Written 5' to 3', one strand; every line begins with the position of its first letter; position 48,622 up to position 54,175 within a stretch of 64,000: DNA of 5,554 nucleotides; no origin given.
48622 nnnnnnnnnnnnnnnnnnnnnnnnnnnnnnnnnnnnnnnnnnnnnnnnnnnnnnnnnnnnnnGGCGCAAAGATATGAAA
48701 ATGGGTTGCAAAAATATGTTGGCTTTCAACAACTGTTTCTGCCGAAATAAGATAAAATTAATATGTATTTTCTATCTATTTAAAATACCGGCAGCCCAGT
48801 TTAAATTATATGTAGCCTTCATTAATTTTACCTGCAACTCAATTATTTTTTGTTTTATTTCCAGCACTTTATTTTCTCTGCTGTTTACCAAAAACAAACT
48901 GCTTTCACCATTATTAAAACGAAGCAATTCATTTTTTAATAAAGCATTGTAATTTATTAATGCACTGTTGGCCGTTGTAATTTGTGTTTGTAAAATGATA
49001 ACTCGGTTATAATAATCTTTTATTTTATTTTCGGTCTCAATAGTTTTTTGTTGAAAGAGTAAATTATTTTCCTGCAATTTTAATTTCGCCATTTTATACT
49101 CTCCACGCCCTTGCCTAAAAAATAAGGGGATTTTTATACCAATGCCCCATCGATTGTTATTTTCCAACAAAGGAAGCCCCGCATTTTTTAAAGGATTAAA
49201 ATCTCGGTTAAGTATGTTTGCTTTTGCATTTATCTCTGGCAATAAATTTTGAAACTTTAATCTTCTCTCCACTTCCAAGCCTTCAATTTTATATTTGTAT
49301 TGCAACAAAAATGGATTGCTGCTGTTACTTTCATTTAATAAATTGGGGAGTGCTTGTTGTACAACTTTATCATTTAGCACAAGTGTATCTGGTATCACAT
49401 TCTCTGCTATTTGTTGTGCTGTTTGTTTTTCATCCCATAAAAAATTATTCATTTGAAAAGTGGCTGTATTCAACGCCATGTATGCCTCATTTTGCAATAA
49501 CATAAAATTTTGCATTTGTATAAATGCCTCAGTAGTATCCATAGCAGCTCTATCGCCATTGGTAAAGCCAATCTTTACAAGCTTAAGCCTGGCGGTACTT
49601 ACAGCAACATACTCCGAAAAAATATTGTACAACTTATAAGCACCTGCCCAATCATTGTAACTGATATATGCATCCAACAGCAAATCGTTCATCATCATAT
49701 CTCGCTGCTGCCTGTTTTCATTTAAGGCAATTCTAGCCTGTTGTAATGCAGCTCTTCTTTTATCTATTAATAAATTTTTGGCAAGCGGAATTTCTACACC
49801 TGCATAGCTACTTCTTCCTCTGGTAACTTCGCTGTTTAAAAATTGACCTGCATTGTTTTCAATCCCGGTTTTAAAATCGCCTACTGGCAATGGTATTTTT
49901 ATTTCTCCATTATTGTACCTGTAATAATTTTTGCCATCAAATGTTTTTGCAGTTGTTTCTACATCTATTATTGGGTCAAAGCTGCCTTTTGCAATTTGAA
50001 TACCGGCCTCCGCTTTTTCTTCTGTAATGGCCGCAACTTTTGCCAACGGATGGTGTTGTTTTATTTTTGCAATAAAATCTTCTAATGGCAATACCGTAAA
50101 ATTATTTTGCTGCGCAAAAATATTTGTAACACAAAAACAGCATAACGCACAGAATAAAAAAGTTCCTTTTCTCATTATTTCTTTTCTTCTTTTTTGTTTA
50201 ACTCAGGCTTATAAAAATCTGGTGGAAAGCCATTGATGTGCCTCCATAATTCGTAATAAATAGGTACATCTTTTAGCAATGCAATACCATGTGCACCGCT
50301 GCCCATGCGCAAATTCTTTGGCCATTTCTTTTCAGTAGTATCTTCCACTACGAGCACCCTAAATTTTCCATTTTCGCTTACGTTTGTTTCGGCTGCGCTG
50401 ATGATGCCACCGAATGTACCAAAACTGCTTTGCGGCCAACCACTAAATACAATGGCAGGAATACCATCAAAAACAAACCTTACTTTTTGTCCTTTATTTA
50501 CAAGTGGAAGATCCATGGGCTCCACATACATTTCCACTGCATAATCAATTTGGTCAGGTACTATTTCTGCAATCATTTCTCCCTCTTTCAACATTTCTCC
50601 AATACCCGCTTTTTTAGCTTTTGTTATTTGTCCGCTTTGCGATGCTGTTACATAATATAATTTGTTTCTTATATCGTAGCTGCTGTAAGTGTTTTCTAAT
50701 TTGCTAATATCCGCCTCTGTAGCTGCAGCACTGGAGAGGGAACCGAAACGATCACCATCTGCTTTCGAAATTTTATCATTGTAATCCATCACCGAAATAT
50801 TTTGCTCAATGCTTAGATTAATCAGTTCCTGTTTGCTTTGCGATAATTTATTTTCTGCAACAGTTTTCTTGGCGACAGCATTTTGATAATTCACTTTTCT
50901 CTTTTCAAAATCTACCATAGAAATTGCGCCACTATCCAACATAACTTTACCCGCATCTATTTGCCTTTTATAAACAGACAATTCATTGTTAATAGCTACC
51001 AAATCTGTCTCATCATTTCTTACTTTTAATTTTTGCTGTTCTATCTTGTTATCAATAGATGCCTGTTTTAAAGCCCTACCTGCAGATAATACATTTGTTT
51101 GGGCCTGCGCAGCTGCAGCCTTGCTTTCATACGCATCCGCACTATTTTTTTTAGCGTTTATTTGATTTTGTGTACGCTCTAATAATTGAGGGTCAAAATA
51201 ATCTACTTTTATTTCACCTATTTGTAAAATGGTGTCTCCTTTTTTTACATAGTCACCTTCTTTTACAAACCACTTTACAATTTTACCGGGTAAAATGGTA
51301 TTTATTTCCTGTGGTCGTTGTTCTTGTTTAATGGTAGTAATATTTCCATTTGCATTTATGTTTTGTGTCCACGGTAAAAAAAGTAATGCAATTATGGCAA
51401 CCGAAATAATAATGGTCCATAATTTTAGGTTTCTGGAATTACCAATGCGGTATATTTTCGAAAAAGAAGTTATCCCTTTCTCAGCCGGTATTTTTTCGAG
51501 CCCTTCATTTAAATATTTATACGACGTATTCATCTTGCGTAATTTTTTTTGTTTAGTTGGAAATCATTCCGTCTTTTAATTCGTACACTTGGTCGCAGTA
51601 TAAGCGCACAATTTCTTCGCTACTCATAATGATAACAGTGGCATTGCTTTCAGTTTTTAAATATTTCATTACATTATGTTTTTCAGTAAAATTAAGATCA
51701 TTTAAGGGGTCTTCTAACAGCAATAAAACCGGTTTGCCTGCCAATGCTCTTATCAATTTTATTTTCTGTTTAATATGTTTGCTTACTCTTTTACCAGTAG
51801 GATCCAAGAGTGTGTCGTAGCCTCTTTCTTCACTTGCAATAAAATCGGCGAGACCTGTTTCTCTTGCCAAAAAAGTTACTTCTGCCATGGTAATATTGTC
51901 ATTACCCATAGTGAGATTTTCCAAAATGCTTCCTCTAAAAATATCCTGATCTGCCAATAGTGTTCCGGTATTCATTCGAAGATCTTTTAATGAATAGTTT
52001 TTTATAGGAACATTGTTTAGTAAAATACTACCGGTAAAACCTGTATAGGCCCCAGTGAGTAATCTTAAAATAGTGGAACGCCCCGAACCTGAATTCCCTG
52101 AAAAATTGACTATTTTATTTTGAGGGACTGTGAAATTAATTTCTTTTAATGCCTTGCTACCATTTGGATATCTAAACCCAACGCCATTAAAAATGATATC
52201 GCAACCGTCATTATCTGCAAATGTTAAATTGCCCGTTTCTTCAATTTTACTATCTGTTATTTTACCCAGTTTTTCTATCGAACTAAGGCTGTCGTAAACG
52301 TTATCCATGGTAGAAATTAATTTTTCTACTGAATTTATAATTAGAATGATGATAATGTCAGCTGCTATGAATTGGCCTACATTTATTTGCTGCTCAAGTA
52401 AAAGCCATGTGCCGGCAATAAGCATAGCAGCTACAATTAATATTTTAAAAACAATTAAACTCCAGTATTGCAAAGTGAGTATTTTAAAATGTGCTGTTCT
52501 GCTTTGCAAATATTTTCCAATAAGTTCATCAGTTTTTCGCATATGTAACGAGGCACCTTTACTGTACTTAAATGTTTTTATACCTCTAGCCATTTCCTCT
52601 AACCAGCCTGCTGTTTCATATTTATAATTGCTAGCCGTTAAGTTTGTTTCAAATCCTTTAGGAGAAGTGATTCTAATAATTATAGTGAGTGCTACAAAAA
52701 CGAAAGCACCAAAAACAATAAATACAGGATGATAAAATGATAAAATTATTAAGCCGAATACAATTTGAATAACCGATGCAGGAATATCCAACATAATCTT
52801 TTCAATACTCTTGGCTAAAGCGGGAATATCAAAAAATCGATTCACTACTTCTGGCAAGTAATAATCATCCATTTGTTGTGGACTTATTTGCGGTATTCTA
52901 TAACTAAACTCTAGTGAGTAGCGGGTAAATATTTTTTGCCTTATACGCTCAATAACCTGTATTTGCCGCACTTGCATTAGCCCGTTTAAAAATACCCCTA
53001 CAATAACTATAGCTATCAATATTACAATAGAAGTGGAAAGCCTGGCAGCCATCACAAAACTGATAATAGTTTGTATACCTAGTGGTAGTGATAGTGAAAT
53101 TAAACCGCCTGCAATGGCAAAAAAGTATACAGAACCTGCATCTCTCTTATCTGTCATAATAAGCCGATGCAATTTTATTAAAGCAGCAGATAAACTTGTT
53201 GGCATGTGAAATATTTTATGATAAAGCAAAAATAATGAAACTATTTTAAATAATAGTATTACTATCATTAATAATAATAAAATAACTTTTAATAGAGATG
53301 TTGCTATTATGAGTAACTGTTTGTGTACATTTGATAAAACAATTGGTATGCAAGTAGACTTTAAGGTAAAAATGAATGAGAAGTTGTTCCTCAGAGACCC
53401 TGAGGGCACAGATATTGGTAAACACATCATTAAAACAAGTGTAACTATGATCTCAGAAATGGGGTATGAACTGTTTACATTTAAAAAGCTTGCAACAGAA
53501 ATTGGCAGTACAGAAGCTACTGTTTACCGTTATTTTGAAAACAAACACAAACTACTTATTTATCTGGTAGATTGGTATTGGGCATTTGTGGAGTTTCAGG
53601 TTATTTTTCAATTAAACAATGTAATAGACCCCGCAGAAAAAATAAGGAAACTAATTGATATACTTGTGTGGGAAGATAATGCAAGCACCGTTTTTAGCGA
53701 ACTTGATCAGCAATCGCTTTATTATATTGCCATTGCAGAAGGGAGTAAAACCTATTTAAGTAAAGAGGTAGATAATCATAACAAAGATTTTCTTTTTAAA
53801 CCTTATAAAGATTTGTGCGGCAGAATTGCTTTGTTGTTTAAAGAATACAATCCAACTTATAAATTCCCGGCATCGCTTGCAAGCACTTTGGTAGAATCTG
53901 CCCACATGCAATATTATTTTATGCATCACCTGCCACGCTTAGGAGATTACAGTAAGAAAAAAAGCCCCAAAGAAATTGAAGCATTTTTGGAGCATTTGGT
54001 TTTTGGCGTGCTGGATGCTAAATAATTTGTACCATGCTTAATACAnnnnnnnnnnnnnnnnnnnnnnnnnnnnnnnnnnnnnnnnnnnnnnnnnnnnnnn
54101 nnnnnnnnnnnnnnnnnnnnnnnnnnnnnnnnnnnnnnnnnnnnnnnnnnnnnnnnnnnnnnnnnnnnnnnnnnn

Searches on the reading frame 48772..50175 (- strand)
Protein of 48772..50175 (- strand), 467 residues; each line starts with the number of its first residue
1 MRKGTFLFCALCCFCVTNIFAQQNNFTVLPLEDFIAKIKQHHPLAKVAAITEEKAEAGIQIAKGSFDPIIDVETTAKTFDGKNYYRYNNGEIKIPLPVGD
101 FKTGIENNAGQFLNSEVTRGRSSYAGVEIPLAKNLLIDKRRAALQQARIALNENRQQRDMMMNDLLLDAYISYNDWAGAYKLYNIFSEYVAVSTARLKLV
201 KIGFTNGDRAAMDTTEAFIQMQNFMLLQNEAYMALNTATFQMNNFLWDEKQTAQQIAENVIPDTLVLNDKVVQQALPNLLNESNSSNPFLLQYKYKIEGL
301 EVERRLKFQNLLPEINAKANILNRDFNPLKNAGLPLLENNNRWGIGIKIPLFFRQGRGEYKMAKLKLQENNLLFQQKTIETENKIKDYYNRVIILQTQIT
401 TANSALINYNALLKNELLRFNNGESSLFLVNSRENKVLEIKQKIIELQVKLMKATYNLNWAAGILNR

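Call 25: search_protein_families(library=pfam, proteins=[window:48772-50175:-])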
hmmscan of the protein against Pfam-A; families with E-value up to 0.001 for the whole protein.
window:48772-50175:- (467 aa): 1 family
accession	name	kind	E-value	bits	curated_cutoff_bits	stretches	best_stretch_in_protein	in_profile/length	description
PF02321.23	OEP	-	4.6e-36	124.8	22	2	278-459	3-183/187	Outer membrane efflux protein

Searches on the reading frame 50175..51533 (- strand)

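Call 25: search_protein_families(library=pfam, proteins=[window:50175-51533:-])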
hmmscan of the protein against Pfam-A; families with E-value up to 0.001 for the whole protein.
window:50175-51533:- (452 aa): 4 families
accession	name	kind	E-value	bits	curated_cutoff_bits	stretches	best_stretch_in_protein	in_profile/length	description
PF13437.12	HlyD_3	-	1.1e-10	42.7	22.2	1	295-357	2-63/106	HlyD family secretion protein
PF13533.13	Biotin_lipoyl_2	-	2.1e-10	40.6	29.8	1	76-105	2-31/32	Biotin-lipoyl like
PF16576.10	HlyD_D23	-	5.8e-07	29.4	30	0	225-365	51-179/214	Barrel-sandwich domain of CusB or HlyD membrane-fusion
PF00364.28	Biotin_lipoyl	-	2.2e-05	24.6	22.1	0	79-109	11-40/73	Biotin-requiring enzyme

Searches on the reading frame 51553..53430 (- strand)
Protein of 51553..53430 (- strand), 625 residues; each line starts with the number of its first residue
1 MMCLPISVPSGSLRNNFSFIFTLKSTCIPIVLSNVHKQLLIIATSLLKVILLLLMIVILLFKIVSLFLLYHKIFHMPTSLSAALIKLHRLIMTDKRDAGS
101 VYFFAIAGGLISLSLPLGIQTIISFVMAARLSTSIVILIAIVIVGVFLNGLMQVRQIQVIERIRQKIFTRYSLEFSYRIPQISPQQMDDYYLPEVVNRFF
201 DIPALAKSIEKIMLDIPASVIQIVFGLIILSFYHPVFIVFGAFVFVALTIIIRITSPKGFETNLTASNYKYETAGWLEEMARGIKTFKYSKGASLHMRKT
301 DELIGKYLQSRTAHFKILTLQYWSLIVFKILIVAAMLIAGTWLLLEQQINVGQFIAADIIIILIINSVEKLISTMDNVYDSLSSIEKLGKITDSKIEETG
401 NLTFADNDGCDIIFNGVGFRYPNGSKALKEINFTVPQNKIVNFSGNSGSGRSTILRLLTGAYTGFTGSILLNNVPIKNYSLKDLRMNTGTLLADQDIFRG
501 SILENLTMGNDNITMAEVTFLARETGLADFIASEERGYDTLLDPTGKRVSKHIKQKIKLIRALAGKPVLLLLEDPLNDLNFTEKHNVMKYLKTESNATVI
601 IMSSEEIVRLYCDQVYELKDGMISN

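Call 25: search_protein_families(library=pfam, proteins=[window:51553-53430:-])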
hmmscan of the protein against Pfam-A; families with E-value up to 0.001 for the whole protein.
window:51553-53430:- (625 aa): 2 families
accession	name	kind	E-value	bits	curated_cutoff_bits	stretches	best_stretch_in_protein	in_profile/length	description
PF00005.33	ABC_tran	-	7.6e-17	62.6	25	1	428-577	1-137/137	ABC transporter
PF00664.28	ABC_membrane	-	2.2e-09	37.8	28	1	103-367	6-273/274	ABC transporter transmembrane region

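Call 75: search_protein_families(library=ncbifam, proteins=[window:51553-53430:-], max_evalue=10)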
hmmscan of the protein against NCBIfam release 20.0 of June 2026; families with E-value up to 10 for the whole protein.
window:51553-53430:- (625 aa): 177 families (the best 25 are shown)
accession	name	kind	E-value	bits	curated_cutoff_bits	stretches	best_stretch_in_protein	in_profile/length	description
TIGR03375.1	type_I_sec_LssB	subfamily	1e-45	156.3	693.1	1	106-603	159-659/696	type I secretion system permease/ATPase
TIGR01842.1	type_I_sec_PrtD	subfamily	1.6e-44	152.4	510.15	1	96-624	6-532/544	type I secretion system permease/ATPase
TIGR03797.1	NHLM_micro_ABC2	equivalog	2.8e-42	145.1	709.4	1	89-623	129-662/686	NHLP bacteriocin export ABC transporter permease/ATPase subunit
TIGR03796.1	NHLM_micro_ABC1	equivalog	3.2e-42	144.6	853.3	1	100-623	158-689/710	NHLP family bacteriocin export ABC transporter peptidase/permease/ATPase subunit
TIGR01846.1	type_I_sec_HlyB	subfamily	3.8e-42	144.5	725.55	1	91-623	134-669/694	type I secretion system permease/ATPase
NF045998.1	cleave_ABC_plasm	equivalog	2.2e-41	141.9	500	1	100-601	157-655/673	Mbov_0121 family peptidase domain-containing ABC transporter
TIGR01193.1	bacteriocin_ABC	subfamily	2.5e-40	138.7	523.85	1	64-623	124-686/708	peptide cleavage/export ABC transporter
TIGR00958.1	3a01208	subfamily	3.1e-40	138.1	874.6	1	320-623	386-691/711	antigen peptide transporter 2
TIGR02204.1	MsbA_rel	hypoth_equivalog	8.5e-39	133.6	780.4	1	83-622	5-551/576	ABC transporter, permease/ATP-binding protein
NF008364.0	PRK11160.1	equivalog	6.3e-38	130.7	630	1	176-623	100-552/575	heme ABC transporter ATP-binding protein/permease CydC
TIGR02203.1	MsbA_lipidA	equivalog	1.7e-35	122.6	602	1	132-573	58-496/572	lipid A export permease/ATP-binding protein MsbA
NF010178.0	PRK13657.1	equivalog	2.2e-35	122.1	733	1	330-593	251-516/588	glucan ABC transporter ATP-binding protein/ permease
TIGR02868.1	CydC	equivalog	1.6e-34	119.4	329.05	1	217-601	136-525/530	thiol reductant ABC exporter subunit CydC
NF045513.1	HepA_fam_ABC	equivalog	7.6e-34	117.1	725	1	133-601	97-564/610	heterocyst formation ABC transporter subunit HepA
TIGR02857.1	CydD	equivalog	4.5e-33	115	435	1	382-617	291-528/529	thiol reductant ABC exporter subunit CydD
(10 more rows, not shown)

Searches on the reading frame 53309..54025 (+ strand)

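Call 25: search_protein_families(library=pfam, proteins=[window:53309-54025:+])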
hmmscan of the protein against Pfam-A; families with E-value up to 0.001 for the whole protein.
window:53309-54025:+ (238 aa): 1 family
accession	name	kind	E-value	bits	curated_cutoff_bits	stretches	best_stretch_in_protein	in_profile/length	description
PF00440.29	TetR_N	-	9.5e-09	35.3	24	1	40-84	1-45/47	Bacterial regulatory proteins, tetR family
